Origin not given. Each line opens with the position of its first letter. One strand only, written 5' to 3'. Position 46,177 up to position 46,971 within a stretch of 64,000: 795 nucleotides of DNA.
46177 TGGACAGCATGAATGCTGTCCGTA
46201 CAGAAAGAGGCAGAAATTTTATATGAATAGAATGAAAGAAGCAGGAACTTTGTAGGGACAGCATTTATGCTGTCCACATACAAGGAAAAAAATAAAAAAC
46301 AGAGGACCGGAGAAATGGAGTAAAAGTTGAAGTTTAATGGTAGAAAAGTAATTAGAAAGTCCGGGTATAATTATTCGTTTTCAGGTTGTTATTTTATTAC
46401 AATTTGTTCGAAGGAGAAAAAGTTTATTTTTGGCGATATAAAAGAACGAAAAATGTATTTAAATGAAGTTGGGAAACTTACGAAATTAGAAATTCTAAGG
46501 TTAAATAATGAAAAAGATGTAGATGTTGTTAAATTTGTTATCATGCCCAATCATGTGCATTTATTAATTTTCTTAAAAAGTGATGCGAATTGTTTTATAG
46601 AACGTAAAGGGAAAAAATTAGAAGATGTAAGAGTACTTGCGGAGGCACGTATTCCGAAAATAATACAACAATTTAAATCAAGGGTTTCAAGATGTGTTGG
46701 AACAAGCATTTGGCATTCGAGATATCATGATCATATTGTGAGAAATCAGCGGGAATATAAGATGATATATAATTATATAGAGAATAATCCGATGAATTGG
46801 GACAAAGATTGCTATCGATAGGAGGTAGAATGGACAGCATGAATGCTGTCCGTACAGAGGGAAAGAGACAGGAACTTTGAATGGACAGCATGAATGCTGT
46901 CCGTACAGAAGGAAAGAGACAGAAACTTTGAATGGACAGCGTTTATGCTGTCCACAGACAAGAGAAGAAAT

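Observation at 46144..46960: A REP/RAYT (REPtron-like) system: about 60 REP palindromes in 64 kb plus a solitary REP-flanked IS200-like HuH transposase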

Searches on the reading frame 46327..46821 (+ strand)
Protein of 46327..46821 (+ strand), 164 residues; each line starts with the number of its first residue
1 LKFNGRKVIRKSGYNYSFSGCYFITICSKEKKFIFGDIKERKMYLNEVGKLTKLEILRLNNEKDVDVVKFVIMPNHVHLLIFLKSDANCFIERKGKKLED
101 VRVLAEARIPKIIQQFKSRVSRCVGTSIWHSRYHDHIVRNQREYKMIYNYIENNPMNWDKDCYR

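Call 5: search_protein_families(library=pfam, proteins=[window:46327-46818:+], max_evalue=1)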
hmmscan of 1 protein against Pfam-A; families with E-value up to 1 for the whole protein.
window:46327-46818:+ (164 aa): 2 families
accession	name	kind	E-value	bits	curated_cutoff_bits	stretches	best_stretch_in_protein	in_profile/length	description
PF01797.21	Y1_Tnp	-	3.2e-07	30.9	23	1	39-154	14-121/121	Transposase IS200 like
PF05989.17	Chordopox_A35R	-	0.077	13.4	27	1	24-96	94-166/174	Chordopoxvirus A35R protein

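Call 6: search_protein_families(library=ncbifam, proteins=[window:46327-46818:+], max_evalue=1)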
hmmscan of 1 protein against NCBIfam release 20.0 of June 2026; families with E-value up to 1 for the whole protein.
window:46327-46818:+ (164 aa): 4 families
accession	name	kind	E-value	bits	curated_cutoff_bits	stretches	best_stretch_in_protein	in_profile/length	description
NF047646.1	REP_Tyr_transpos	equivalog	1.3e-17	64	80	1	18-156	8-132/146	REP-associated tyrosine transposase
NF033573.1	transpos_IS200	equivalog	0.0019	18.4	55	1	39-153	20-126/126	IS200/IS605 family transposase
NF051438.1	CDNTAsocCap4MOROS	equivalog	0.012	14.5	160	1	52-146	138-232/464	CD-NTase-associated endodeoxyribonuclease Cap4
NF009984.0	PRK13450.1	equivalog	0.029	14.3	164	1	69-98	32-61/133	F0F1 ATP synthase subunit epsilon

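Call 7: search_solved_structures(query=window:46327-46818:+, max_evalue=1, show_alignments=3)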
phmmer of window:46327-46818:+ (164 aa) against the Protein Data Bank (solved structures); distinct sequences matched with E-value up to 1: 6.
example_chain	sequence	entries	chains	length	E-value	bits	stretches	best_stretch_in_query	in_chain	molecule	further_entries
4er8_A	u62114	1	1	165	8.6e-05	25.6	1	112-157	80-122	TnpArep for protein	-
2vhg_A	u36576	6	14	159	0.0075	19.2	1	7-70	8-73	TRANSPOSASE ORFA | Putative transposase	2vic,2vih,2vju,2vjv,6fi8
2a6m_A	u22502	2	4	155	0.0091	19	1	7-72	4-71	ISHp608 transposase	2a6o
2f4f_A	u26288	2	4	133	0.058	16.4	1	37-81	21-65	Transposase, putative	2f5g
2ec2_A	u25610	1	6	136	0.069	16.1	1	35-82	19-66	136aa long hypothetical transposase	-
2xm3_A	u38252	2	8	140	0.98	12.4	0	46-83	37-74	TRANSPOSASE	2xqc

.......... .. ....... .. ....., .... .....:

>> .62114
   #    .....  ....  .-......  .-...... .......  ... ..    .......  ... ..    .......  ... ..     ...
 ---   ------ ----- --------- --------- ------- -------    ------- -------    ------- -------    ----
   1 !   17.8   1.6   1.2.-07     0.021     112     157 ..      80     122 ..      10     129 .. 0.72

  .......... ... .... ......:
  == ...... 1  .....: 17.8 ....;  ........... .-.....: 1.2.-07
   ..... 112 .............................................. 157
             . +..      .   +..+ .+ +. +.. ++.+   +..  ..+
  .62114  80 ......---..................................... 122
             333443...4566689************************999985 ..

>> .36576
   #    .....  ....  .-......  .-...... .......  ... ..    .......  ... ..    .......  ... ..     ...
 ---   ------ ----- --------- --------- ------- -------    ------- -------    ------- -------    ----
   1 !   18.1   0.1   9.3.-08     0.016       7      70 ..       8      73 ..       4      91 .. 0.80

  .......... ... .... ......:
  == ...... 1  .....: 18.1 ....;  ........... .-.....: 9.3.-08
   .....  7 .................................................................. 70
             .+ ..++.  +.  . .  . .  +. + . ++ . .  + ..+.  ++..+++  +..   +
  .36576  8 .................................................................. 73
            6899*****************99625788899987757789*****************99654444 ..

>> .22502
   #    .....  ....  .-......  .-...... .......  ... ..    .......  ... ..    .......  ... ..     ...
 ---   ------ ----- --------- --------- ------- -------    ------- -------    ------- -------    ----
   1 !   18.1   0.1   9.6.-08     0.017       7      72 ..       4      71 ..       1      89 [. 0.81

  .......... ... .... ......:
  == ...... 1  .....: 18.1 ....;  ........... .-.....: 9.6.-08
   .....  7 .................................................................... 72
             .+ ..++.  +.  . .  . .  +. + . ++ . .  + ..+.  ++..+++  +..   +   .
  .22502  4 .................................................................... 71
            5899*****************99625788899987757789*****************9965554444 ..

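Call 10: find_homologous_proteins(query=window:46327-46818:+)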
Query window:46327-46818:+ (164 aa): 384 proteins with E <= 0.001 among 839 candidates; the best 120 are listed.
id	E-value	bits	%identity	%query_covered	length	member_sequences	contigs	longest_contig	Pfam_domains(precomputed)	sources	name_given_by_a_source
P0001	2.0e-106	371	100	100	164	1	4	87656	PF01797.22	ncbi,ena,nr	ncbi:MAG: transposase [Clostridia bacterium]|nr:transposase [Clostridia bacterium]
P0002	2.6e-83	296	75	99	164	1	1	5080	PF01797.22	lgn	-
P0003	8.8e-52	193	53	99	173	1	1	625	-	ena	-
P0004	3.5e-49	185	60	80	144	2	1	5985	PF01797.22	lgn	-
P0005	8.4e-32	128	44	98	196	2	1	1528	PF01797.22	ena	-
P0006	1.4e-31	127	44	96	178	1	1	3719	PF01797.22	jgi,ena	-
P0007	1.8e-30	124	41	96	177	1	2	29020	-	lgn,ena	-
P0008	6.1e-28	116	37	96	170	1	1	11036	PF01797.22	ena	-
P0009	4.2e-27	113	39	99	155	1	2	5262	-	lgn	-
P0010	1.0e-26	112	43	96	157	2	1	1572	PF01797.22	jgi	jgi:REP element-mobilizing transposase RayT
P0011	3.7e-26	110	39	96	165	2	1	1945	PF01797.22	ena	-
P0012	4.5e-26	109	38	99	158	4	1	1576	PF01797.22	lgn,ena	-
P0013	4.8e-26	109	34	96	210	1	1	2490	-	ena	-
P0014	8.7e-26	109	34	95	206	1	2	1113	PF01797.22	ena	-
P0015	1.0e-25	108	42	99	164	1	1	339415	-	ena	-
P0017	1.0e-25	108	40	98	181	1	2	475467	PF01797.22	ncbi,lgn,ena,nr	ncbi:MAG: hypothetical protein COA58_15310 [Bacteroidetes bacterium]|nr:MAG: hypothetical protein CO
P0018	1.9e-25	107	38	99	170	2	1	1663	PF01797.22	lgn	-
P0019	2.0e-25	107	37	96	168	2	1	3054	PF01797.22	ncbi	-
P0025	1.3e-24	105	34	96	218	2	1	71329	PF01797.22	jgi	jgi:REP element-mobilizing transposase RayT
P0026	1.3e-24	105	39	99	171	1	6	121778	PF01797.22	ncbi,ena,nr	ncbi:transposase [bacterium]|nr:transposase [bacterium]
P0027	1.5e-24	105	40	94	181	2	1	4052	PF01797.22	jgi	-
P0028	1.8e-24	104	34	96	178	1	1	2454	PF01797.22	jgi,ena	-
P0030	2.4e-24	104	38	95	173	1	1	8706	PF01797.22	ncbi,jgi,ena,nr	ncbi:MAG: transposase [Clostridia bacterium]|nr:transposase [Clostridia bacterium]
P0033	2.8e-24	104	36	96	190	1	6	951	PF01797.22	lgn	-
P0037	5.1e-24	103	33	95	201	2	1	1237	PF01797.22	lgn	-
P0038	5.6e-24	103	38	98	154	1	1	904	PF01797.22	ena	-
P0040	1.0e-23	102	32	95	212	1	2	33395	PF01797.22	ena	-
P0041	1.1e-23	102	36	95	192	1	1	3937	PF01797.22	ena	-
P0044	1.6e-23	101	29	95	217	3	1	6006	PF01797.22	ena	-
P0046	1.6e-23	101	34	95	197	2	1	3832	PF01797.22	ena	-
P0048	2.0e-23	101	33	95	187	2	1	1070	PF01797.22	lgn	-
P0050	2.4e-23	101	39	96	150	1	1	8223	PF01797.22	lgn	-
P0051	2.8e-23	100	37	94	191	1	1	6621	PF01797.22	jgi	-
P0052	3.0e-23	100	33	95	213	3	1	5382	PF01797.22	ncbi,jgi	jgi:REP element-mobilizing transposase RayT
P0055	3.5e-23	100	33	95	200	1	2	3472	PF01797.22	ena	-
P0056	3.8e-23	100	42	95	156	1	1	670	PF01797.22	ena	-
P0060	8.8e-23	99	33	95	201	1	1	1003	PF01797.22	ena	-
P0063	1.0e-22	99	31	95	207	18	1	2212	PF01797.22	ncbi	-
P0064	1.0e-22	99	31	95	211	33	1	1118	PF01797.22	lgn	-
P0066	1.0e-22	99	31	96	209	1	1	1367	PF01797.22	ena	-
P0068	1.2e-22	98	31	95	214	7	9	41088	PF01797.22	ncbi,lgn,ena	-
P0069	1.3e-22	98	34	93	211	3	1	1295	PF01797.22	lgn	-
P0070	1.3e-22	98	32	95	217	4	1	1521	PF01797.22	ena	-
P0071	1.4e-22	98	38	99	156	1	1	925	PF01797.22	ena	-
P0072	1.4e-22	98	38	99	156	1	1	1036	PF01797.22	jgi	-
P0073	1.5e-22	98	38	95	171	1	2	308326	PF01797.22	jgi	jgi:REP element-mobilizing transposase RayT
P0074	1.6e-22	98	37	97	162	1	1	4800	PF01797.22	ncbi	-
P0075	1.8e-22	98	34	99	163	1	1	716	PF01797.22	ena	-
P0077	1.8e-22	98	36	98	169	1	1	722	PF01797.22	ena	-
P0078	1.8e-22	98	33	94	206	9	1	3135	PF01797.22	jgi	-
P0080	1.9e-22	98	35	96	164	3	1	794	PF01797.22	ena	-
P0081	2.1e-22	98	28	95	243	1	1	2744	PF01797.22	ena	-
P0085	2.7e-22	97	40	98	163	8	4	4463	-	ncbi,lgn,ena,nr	ncbi:MAG: hypothetical protein IJA67_07720 [Oscillospiraceae bacterium]|nr:hypothetical protein [Osc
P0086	2.8e-22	97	34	98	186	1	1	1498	PF01797.22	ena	-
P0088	3.4e-22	97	37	95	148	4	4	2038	PF01797.22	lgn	-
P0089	3.7e-22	97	34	99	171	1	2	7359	PF01797.22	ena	-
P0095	6.6e-22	96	33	99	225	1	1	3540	PF01797.22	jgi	jgi:REP element-mobilizing transposase RayT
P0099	1.2e-21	95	36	99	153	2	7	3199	PF01797.22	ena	-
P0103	1.7e-21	95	36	95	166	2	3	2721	PF01797.22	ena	-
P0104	1.7e-21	95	37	96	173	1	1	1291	PF01797.22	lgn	-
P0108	2.0e-21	94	29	96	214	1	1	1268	PF01797.22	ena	-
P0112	2.4e-21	94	33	98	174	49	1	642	PF01797.22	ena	-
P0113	2.5e-21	94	36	96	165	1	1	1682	PF01797.22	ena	-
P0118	2.9e-21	94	35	99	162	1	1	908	PF01797.22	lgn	-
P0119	3.0e-21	94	36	99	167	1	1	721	PF01797.22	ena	-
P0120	3.1e-21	94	36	97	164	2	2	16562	PF01797.22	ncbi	-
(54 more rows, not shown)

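Call 11: find_encoding_contigs(protein=window:46327-46821:+, flank=10000, max_places=6)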
Protein window:46327-46821:+ (164 aa): 4 contigs read that carry it; 1 place shown.
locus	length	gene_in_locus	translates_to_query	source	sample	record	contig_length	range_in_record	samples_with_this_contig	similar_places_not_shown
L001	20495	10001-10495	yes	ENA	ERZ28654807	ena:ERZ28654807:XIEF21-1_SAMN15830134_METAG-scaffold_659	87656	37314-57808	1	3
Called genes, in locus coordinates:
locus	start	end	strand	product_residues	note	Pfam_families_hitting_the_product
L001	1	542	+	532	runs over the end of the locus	PF00005:ABC_tran, PF02463:SMC_N (faint), PF13304:AAA_21 (faint), PF12848:ABC_tran_Xtn, PF00005:ABC_tran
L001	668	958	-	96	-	PF01476:LysM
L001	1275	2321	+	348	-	PF04551:GcpE, PF26540:GcpE_C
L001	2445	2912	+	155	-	PF01467:CTP_transf_like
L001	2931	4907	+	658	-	PF22745:Nlig-Ia, PF01653:DNA_ligase_aden, PF03120:OB_DNA_ligase, PF03119:DNA_ligase_ZBD, PF14520:HHH_5, PF12826:HHH_2, PF00533:BRCT, PF12738:PTCB-BRCT (weak), +1 more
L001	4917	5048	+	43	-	-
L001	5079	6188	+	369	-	PF06925:MGDG_synth, PF13692:Glyco_trans_1_4 (weak), PF00534:Glycos_transf_1 (weak)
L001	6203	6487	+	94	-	PF02686:GatC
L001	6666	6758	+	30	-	-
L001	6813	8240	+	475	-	PF01425:Amidase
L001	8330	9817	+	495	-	PF02934:GatB_N, PF02637:GatB_Yqey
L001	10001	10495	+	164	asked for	PF01797:Y1_Tnp (weak)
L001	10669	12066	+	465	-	PF00919:UPF0004, PF04055:Radical_SAM, PF01938:TRAM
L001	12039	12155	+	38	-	-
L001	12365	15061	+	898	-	PF01624:MutS_I, PF05188:MutS_II, PF05192:MutS_III, PF05190:MutS_IV, PF00488:MutS_V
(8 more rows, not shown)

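Call 29: find_encoding_contigs(protein=P0002, flank=5000, max_places=2)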
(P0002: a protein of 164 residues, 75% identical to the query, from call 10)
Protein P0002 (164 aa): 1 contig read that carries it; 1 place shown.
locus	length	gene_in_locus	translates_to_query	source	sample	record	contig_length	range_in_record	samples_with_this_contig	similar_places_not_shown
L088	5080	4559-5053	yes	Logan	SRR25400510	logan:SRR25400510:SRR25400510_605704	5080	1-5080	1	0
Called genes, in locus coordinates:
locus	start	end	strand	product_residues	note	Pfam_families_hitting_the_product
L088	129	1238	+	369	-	PF06925:MGDG_synth, PF13692:Glyco_trans_1_4 (weak), PF00534:Glycos_transf_1 (weak)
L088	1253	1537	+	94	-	PF02686:GatC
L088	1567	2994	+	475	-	PF01425:Amidase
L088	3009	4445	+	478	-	PF02934:GatB_N, PF02637:GatB_Yqey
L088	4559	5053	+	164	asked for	PF01797:Y1_Tnp (weak)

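Call 30: find_encoding_contigs(protein=P0004, flank=5000, max_places=2)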
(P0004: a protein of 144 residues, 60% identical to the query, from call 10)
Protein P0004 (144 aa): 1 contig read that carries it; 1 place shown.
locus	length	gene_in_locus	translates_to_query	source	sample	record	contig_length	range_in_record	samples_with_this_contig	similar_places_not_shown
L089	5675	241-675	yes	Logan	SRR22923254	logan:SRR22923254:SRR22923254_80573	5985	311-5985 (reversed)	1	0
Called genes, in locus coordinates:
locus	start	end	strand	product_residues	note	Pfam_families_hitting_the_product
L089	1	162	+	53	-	?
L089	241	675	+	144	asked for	PF01797:Y1_Tnp (weak)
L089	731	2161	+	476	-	PF00919:UPF0004, PF04055:Radical_SAM, PF01938:TRAM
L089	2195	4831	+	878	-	PF01624:MutS_I, PF05188:MutS_II, PF05192:MutS_III, PF05190:MutS_IV, PF00488:MutS_V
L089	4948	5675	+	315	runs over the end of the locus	PF13641:Glyco_tranf_2_3, PF00535:Glycos_transf_2, PF10111:Glyco_tranf_2_2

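Call 31: find_encoding_contigs(protein=P0007, flank=5000, max_places=2)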
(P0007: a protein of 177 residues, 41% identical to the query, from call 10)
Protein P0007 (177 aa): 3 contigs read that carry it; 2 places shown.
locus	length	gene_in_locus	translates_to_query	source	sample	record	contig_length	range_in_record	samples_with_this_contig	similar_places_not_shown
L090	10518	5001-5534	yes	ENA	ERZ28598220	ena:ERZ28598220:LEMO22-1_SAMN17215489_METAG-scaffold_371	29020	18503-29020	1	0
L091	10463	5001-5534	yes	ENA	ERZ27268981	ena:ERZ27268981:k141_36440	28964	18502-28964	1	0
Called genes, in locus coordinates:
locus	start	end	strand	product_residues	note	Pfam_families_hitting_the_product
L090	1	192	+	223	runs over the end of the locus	PF07853:DUF1648, PF13630:SdpI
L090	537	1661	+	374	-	PF22020:RlmL_1st, PF02926:THUMP, PF11599:AviRa (faint), PF01170:UPF0020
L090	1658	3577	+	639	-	PF20736:Glyco_hydro127M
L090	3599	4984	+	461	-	PF01554:MatE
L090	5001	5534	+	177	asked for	-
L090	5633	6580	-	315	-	PF00535:Glycos_transf_2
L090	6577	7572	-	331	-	PF20511:PMI_typeI_cat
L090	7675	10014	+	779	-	PF00270:DEAD (weak), PF06733:DEAD_2, PF13307:Helicase_C_2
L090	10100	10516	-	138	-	?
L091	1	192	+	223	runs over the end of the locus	PF07853:DUF1648, PF13630:SdpI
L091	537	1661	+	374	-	PF22020:RlmL_1st, PF02926:THUMP, PF11599:AviRa (faint), PF01170:UPF0020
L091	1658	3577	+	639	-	PF20736:Glyco_hydro127M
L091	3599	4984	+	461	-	PF01554:MatE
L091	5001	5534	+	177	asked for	-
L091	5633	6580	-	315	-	PF00535:Glycos_transf_2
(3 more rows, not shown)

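Call 32: find_encoding_contigs(protein=P0015, flank=5000, max_places=2)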
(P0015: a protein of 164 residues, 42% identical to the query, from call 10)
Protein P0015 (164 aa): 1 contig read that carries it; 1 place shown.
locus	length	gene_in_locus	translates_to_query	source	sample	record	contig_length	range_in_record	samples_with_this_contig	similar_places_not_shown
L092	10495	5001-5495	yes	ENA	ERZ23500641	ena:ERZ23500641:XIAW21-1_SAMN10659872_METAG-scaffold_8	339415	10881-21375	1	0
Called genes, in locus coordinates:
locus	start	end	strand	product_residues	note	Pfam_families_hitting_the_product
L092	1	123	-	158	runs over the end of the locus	PF04977:DivIC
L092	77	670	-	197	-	PF09578:Spore_YabQ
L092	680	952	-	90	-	PF07873:YabP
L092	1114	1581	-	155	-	-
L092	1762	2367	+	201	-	PF04542:Sigma70_r2 (weak), PF08281:Sigma70_r4_2 (weak), PF04545:Sigma70_r4 (weak)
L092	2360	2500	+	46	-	PF12841:YvrJ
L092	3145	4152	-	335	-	PF13274:SocA_Panacea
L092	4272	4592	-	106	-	-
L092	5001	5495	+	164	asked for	-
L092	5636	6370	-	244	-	PF00881:Nitroreductase, PF28600:Nitroreductase_C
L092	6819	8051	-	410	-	PF00375:SDF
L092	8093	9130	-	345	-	PF01212:Beta_elim_lyase, PF01053:Cys_Met_Meta_PP, PF00155:Aminotran_1_2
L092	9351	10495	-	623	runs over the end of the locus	PF06506:PrpR_N, PF13426:PAS_9 (weak), PF00158:Sigma54_activat, PF14532:Sigma54_activ_2, PF25601:AAA_lid_14, PF02954:HTH_8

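Call 49: find_encoding_contigs(protein=P0006, flank=4000, max_places=2)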
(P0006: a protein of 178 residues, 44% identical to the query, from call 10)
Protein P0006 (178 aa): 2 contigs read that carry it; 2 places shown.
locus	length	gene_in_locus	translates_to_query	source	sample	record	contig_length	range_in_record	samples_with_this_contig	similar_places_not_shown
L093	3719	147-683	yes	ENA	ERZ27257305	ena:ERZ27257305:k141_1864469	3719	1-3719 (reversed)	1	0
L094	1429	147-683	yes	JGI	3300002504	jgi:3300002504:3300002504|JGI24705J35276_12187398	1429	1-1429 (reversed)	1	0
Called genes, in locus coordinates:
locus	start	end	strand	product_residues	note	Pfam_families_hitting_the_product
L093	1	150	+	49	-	?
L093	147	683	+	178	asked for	PF01797:Y1_Tnp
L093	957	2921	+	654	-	PF01555:N6_N4_Mtase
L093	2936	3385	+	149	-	-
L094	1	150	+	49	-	?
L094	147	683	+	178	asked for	PF01797:Y1_Tnp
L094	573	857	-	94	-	-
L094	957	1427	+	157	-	?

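Call 50: find_encoding_contigs(protein=P0085, flank=4000, max_places=2)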
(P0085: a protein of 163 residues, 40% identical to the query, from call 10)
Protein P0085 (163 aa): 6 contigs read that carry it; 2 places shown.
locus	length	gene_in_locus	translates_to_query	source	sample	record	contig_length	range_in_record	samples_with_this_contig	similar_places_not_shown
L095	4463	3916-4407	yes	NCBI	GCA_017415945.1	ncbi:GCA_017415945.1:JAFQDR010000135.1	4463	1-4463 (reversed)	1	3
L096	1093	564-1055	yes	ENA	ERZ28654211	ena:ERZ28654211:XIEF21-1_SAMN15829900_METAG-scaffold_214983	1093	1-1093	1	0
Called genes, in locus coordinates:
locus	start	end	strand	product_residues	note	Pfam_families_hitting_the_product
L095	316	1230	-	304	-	-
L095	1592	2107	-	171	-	-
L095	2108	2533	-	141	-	PF14478:DUF4430 (weak)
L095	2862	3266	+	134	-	PF09719:C_GCAxxG_C_C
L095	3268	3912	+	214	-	PF04263:TPK_catalytic, PF04265:TPK_B1_binding (weak)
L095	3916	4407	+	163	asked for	-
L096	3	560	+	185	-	?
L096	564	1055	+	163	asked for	-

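Call 52: predict_structure(alignment_id=A1)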
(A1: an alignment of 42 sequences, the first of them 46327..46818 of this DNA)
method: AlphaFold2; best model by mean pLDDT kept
length: 164 residues; sequences in the alignment: 42
mean_pLDDT: 81.1   pTM: 0.76
mean pLDDT of the five models: 81.1, 81.1, 80.7, 80.1, 77.0
residues with pLDDT >= 90: 87; 70-90: 33; 50-70: 19; < 50: 25
segments of 3 or more residues with pLDDT < 50: 12-15, 87-94, 100-106
pLDDT, mean of each block of 10 residues (from residue 1): 51 49 94 96 97 96 89 97 63 48 58 95 97 88 90 91 78
secondary structure, 60 per line:
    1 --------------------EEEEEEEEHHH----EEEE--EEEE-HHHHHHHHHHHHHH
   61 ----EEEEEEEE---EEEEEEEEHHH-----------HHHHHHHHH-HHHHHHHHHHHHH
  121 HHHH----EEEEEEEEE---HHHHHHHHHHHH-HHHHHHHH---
elements in order: E21-28 E36-39 E42-45 H47-60 E65-72 E76-83 H98-106 H108-124 E129-137 H141-152 H154-161
